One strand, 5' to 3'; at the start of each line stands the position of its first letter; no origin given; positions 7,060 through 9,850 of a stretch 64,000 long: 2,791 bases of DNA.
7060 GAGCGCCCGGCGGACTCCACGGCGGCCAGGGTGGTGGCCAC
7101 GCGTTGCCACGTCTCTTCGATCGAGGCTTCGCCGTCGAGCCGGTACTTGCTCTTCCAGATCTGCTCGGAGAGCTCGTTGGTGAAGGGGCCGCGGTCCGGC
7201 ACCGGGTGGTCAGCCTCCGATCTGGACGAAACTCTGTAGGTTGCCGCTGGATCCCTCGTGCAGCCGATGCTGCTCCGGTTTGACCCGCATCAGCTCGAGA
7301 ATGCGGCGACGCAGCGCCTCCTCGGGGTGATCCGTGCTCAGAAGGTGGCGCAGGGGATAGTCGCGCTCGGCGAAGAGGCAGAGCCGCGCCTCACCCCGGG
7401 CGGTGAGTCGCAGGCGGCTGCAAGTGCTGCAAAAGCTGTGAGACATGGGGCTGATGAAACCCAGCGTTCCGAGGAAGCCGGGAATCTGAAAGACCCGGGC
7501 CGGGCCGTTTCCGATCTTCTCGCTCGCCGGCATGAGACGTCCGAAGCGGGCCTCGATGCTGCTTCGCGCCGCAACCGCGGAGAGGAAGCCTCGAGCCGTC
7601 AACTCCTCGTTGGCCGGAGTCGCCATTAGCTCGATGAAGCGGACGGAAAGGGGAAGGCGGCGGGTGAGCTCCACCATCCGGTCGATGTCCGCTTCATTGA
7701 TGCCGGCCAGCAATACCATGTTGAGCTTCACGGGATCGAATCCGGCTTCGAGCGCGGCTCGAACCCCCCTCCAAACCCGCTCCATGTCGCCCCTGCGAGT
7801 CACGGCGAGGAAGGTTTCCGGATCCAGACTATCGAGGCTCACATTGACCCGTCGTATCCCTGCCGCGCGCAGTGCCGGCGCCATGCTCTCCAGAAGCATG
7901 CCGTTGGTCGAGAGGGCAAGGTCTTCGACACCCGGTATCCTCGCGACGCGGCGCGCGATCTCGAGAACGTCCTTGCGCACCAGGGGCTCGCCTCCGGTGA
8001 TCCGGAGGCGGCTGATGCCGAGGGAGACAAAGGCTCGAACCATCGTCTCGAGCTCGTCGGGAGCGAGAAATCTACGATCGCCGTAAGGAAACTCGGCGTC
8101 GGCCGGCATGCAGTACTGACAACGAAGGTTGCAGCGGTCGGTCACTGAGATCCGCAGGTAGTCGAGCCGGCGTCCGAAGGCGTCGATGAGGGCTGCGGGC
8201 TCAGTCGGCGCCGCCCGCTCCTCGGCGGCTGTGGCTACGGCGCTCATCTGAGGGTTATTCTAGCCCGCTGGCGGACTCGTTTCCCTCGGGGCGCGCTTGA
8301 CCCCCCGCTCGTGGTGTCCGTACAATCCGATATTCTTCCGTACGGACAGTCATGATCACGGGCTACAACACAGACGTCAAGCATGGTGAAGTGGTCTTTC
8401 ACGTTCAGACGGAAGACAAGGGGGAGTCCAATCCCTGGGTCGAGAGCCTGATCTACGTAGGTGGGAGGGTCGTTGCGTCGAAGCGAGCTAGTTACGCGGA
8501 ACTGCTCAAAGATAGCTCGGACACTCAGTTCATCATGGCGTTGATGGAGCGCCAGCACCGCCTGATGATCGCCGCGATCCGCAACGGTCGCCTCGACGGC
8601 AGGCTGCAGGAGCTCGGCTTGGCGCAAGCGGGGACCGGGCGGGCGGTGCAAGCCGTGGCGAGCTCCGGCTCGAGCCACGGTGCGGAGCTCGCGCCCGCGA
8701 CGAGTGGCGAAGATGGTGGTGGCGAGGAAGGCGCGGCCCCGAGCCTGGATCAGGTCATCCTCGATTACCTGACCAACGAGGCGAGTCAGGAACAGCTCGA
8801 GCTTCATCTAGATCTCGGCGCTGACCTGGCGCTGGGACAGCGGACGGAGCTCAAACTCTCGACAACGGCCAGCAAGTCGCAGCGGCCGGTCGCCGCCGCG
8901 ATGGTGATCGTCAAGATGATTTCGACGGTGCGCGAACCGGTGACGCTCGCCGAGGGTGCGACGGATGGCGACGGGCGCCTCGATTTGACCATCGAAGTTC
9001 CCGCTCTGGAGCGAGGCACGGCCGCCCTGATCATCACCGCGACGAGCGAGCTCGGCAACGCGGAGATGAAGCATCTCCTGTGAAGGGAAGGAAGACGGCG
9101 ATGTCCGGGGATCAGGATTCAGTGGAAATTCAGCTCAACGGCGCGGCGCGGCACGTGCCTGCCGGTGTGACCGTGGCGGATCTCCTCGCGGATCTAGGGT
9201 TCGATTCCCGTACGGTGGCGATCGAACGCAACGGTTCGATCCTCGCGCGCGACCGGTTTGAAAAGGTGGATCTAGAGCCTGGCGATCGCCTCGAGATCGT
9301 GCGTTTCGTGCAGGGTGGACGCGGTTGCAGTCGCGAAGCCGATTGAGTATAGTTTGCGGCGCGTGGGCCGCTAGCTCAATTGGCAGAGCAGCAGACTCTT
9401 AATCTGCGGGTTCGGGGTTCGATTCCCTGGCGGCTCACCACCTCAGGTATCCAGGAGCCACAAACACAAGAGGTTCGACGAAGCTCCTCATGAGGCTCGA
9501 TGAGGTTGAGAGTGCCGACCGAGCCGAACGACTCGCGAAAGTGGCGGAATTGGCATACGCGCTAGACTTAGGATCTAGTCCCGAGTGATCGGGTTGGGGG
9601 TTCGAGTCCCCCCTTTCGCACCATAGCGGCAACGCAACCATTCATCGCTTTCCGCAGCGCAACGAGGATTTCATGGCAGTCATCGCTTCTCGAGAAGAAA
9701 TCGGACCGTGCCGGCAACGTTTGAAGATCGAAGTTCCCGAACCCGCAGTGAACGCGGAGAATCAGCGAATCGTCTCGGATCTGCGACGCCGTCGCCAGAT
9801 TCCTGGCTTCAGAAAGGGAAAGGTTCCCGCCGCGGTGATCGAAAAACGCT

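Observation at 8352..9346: Two-gene operon: unknown 243-aa protein plus ThiS/MoaD-like ubiquitin-fold protein whose Gly-Gly is capped by an 8-residue tail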

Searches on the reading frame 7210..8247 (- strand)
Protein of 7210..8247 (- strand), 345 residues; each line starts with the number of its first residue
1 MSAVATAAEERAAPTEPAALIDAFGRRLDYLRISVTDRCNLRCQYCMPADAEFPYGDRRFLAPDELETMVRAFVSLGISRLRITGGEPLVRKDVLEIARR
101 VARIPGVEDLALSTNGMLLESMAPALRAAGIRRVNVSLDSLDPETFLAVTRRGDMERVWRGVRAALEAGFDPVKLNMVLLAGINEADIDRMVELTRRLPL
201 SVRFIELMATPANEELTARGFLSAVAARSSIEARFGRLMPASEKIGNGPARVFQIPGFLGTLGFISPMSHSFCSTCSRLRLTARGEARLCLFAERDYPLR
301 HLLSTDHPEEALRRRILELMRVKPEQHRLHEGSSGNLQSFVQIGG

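Call 4: search_protein_families(library=pfam, proteins=[window:7210-8247:-], max_evalue=1)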
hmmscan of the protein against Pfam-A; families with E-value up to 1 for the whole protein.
window:7210-8247:- (345 aa): 3 families
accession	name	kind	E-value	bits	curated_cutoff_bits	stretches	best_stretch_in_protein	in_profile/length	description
PF04055.27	Radical_SAM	-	3e-37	128.8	29.5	1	33-194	1-165/166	Radical SAM superfamily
PF06463.18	Mob_synth_C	-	2.6e-31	108.6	37.4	1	201-328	2-127/128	Molybdenum Cofactor Synthesis C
PF13353.11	Fer4_12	-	5.8e-06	27.1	22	1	37-139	13-114/137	4Fe-4S single cluster domain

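Call 5: search_protein_families(library=ncbifam, proteins=[window:7210-8247:-], max_evalue=1)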
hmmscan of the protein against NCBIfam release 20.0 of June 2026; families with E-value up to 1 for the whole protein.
window:7210-8247:- (345 aa): 82 families (the best 25 are shown)
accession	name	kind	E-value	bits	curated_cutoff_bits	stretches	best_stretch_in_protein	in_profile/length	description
TIGR02666.1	moaA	equivalog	4.8e-107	357.8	284.05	1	20-345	1-336/336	GTP 3',8-cyclase MoaA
TIGR02668.1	moaA_archaeal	equivalog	4.2e-70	236.1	325.25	1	20-321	1-296/303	GTP 3',8-cyclase MoaA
NF001199.0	PRK00164.2-1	equivalog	4.6e-66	223.1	231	1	19-297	2-274/308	GTP 3',8-cyclase MoaA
TIGR04545.1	rSAM_ahbD_hemeb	equivalog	1.1e-18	67.8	500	1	34-208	5-175/339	heme b synthase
NF049973.1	radical_Rv1681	equivalog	3.9e-18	65.5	380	1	38-179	81-219/326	Rv1681 family radical SAM protein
TIGR04347.1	pseudo_SAM_Halo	equivalog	4.3e-18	65.8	525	1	34-198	43-202/390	TIGR04347 family pseudo-SAM/SPASM protein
NF050035.1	rSAM_WgK_link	exception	2.2e-17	63.1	650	1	32-174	12-151/367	radical SAM/SPASM peptide maturase WgkB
NF045702.1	rSAM_GDGT_ether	equivalog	8.5e-16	57.6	450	1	32-195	89-253/486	tetraether lipid synthase Tes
NF045646.2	rSAM_Se_TrsS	equivalog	4.2e-15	55.2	490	1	33-203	90-259/441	radical SAM (seleno)protein TrsS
TIGR04251.1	SCM_rSAM_ScmF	equivalog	4.4e-15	55.9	400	1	32-218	7-193/353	SynChlorMet cassette radical SAM/SPASM protein ScmF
NF045574.1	sacti_mat_StsB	exception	6.1e-15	55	625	1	28-208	95-267/466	StsB family radical SAM/SPASM domain sactipeptide maturase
TIGR04051.1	rSAM_NirJ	equivalog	7.2e-15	54.8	515.45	1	36-196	9-164/354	heme d1 biosynthesis radical SAM protein NirJ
TIGR04317.1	W_rSAM_matur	equivalog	1.3e-14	54.2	380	1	29-164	4-135/349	tungsten cofactor oxidoreductase radical SAM maturase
TIGR04466.1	rSAM_BlsE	equivalog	2.2e-14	53.6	400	1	29-177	3-145/327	cytosylglucuronate decarboxylase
TIGR02109.1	PQQ_syn_pqqE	equivalog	5.1e-14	52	381.35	1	32-199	10-173/358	pyrroloquinoline quinone biosynthesis protein PqqE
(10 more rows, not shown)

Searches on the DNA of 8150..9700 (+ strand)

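Call 42: search_rna_families(source=window, start=8150, end=9700, threshold=evalue, max_evalue=1)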
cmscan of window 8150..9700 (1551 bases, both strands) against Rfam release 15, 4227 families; matches with E-value up to 1: 5.
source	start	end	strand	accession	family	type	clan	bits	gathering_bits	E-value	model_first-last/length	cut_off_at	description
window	9365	9437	+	RF00005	tRNA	Gene; tRNA;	CL00001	64.3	29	2.8e-13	1-71/71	no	tRNA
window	9535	9620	+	RF00005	tRNA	Gene; tRNA;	CL00001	59.1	29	7.4e-12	1-71/71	no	tRNA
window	8815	8899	+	RF02015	mir-1287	Gene; miRNA;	-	22.9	93.3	0.15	1-88/88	no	mir-1287 microRNA precursor family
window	9367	9436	-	RF04354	Plastid-ycf2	Cis-reg;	-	22.1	65.7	0.13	1-75/75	no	Plastid-ycf2 5UTR RNA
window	9365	9436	+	RF01684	mascRNA-menRNA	Gene;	-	21.4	42.5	0.22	1-56/56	no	MALAT1-associated small cytoplasmic RNA/MEN beta RNA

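Call 82: search_rna_families(sources=[L090, L087, L155, L122, L130, L097, L119, L135, L160, L146, L108, L120, L164, L150], threshold=gathering)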
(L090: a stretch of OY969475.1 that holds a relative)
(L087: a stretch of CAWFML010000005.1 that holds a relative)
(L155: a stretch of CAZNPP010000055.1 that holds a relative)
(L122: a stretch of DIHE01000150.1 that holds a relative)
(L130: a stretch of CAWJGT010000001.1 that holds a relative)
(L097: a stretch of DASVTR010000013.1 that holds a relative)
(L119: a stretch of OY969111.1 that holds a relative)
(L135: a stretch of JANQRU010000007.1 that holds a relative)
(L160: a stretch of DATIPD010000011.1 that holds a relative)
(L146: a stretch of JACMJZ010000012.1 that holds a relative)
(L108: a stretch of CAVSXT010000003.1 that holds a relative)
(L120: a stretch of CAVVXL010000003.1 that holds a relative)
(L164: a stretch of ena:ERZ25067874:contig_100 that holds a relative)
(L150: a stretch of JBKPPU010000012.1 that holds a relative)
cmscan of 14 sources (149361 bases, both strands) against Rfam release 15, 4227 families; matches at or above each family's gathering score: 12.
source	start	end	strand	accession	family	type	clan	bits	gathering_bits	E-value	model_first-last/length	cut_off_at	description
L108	6150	6222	+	RF00005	tRNA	Gene; tRNA;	CL00001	66.5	29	6.9e-12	1-71/71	no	tRNA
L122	6132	6204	+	RF00005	tRNA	Gene; tRNA;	CL00001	66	29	9.1e-12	1-71/71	no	tRNA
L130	6237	6309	+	RF00005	tRNA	Gene; tRNA;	CL00001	66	29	9.1e-12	1-71/71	no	tRNA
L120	6296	6368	+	RF00005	tRNA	Gene; tRNA;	CL00001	64.9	29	1.9e-11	1-71/71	no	tRNA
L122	6248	6333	+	RF00005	tRNA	Gene; tRNA;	CL00001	61.3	29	1.8e-10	1-71/71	no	tRNA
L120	4740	4863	-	RF01055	Molybdenum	Cis-reg; riboswitch;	-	60.2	36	1.4e-11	1-135/135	no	Molybdenum/Tungsten riboswitch aptamer (Moco RNA motif)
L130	6345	6430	+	RF00005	tRNA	Gene; tRNA;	CL00001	60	29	4.1e-10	1-71/71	no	tRNA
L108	6276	6361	+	RF00005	tRNA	Gene; tRNA;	CL00001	60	29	4.1e-10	1-71/71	no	tRNA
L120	6415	6500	+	RF00005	tRNA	Gene; tRNA;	CL00001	60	29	4.1e-10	1-71/71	no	tRNA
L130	4322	4444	-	RF01055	Molybdenum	Cis-reg; riboswitch;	-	56.7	36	1.5e-10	1-135/135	no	Molybdenum/Tungsten riboswitch aptamer (Moco RNA motif)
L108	4713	4835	-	RF01055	Molybdenum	Cis-reg; riboswitch;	-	51.8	36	3.9e-09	1-135/135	no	Molybdenum/Tungsten riboswitch aptamer (Moco RNA motif)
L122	4750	4874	-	RF01055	Molybdenum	Cis-reg; riboswitch;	-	44.6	36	5e-07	1-135/135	no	Molybdenum/Tungsten riboswitch aptamer (Moco RNA motif)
